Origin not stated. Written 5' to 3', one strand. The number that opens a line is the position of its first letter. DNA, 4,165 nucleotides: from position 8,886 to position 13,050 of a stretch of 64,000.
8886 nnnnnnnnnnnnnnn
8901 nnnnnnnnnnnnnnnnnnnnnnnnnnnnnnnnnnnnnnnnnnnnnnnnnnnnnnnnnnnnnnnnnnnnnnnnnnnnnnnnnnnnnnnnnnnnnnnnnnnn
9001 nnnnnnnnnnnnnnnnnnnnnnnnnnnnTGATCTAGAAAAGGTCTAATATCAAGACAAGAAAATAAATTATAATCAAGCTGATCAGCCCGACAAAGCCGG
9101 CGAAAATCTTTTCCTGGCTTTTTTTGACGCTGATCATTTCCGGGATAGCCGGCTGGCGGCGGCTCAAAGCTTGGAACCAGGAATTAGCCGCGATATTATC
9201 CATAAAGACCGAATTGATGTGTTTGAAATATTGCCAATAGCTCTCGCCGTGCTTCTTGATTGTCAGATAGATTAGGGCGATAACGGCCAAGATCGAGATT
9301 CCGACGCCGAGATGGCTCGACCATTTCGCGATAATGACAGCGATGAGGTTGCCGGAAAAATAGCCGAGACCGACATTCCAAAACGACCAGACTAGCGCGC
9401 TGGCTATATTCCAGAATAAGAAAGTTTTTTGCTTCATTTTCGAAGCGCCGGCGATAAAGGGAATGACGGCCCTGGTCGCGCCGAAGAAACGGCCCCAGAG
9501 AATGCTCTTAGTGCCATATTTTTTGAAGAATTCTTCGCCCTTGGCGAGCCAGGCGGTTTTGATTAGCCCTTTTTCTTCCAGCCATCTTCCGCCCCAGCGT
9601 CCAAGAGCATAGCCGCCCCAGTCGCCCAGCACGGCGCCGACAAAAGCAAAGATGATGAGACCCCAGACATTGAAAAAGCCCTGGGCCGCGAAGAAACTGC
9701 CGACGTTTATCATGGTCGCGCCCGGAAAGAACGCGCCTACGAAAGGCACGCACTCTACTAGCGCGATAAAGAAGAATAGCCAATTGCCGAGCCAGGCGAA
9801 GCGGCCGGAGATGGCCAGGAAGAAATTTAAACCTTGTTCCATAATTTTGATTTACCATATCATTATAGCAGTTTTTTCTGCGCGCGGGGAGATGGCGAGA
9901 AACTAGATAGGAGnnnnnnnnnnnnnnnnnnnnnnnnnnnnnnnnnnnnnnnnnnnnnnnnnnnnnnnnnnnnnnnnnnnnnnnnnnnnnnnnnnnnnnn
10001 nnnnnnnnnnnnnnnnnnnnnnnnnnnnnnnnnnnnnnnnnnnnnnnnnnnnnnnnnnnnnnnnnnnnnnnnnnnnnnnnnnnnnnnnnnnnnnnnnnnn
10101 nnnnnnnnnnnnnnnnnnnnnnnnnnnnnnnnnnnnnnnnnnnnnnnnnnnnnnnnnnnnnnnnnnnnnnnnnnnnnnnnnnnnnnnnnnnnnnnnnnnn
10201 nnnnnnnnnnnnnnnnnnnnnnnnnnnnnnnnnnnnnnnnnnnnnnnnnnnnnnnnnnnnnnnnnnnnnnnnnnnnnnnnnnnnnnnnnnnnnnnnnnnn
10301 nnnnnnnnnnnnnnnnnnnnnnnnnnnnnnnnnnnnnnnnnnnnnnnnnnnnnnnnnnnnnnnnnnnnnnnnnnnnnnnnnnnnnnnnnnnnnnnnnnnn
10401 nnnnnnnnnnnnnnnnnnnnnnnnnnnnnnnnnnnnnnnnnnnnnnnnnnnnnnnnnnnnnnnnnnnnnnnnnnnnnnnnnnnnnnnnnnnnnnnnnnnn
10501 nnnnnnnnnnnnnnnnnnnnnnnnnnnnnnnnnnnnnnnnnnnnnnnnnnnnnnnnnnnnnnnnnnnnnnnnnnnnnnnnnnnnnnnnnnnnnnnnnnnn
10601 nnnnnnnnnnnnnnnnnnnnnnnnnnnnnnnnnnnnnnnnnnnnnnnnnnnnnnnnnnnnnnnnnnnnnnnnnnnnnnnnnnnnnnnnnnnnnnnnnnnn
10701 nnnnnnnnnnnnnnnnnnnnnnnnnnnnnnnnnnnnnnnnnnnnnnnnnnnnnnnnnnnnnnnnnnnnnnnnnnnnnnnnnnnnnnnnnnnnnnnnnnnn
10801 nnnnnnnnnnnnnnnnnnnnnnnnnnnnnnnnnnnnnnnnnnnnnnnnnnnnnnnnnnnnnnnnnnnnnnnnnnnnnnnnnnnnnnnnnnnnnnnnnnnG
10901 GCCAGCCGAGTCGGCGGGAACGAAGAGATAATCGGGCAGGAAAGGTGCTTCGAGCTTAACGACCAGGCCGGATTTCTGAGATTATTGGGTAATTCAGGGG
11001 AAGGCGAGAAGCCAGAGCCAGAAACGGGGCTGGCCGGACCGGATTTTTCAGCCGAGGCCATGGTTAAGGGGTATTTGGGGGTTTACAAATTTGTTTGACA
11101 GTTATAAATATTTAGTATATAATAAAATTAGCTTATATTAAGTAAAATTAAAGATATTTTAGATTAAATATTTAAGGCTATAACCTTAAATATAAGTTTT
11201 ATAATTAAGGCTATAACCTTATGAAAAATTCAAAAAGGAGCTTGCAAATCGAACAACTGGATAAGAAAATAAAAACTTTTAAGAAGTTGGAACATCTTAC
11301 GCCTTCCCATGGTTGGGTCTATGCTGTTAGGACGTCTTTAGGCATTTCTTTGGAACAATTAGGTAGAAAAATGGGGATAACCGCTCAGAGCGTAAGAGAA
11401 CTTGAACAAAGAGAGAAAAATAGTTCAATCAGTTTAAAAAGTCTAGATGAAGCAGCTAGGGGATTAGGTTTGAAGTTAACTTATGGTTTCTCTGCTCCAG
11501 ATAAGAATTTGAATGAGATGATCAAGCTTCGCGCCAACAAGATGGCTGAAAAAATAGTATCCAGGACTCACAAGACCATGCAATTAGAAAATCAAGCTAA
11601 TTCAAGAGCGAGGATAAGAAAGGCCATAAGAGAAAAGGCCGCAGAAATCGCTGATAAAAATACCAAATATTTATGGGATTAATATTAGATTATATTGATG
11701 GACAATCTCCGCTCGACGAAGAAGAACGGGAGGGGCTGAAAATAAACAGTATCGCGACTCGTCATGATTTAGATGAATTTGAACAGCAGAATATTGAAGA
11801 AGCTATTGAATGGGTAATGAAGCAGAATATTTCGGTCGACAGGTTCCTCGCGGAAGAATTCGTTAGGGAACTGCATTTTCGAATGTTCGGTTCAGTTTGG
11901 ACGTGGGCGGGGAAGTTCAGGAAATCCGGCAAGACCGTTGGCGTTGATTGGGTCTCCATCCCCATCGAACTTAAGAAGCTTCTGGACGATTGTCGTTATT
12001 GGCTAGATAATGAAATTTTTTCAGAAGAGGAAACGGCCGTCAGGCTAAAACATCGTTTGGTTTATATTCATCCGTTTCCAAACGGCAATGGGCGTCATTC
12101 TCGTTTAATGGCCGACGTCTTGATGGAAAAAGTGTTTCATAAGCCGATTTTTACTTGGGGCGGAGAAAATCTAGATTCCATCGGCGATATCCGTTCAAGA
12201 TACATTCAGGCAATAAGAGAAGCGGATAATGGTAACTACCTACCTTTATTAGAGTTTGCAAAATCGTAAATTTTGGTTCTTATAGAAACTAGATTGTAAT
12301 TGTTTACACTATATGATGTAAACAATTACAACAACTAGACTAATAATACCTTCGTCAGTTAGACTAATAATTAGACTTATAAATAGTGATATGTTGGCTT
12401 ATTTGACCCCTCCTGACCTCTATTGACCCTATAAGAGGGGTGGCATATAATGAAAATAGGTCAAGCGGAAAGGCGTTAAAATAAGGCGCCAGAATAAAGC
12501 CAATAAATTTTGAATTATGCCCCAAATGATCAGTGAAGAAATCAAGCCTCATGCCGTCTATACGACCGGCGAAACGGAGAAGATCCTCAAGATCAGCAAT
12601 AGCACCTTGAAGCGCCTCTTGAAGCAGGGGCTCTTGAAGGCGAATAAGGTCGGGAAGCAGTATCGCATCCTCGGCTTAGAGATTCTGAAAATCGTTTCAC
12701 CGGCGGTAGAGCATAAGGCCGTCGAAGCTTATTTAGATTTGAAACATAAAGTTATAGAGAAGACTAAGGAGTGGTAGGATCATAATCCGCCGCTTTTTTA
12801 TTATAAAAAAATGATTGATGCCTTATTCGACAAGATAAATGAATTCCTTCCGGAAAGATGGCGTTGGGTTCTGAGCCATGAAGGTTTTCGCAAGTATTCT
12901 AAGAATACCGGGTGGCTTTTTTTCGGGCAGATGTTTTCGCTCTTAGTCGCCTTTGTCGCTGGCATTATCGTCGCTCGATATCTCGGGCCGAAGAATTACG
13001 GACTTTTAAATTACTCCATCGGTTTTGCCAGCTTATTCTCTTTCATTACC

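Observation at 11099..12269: HTH-Fic 'mobile mystery protein A/B' module inserted inside a glycan-biosynthesis cluster; the A protein carries a possible Fic-inhibitory motif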

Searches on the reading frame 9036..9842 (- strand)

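Call 71: search_protein_families(library=pfam, proteins=[window:9036-9842:-], max_evalue=0.001)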
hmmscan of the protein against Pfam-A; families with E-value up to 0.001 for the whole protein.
window:9036-9842:- (269 aa): 1 family
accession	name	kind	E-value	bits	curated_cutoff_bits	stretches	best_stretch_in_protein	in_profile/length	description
PF09335.16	VTT_dom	-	3e-19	70.1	33.9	1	51-161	8-122/123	VTT domain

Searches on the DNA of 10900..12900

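Call 92: search_rna_families(source=window, start=10900, end=12900, threshold=evalue, max_evalue=1)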
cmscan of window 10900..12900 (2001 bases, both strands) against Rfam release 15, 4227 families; matches with E-value up to 1: 1.
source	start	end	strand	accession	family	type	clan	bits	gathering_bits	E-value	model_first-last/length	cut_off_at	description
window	11197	11226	-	RF03141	S4-Flavobacteria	Cis-reg; leader;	CL00119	24.3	35.2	0.15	1-33/33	no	S4-Flavobacteria ribosomal protein leader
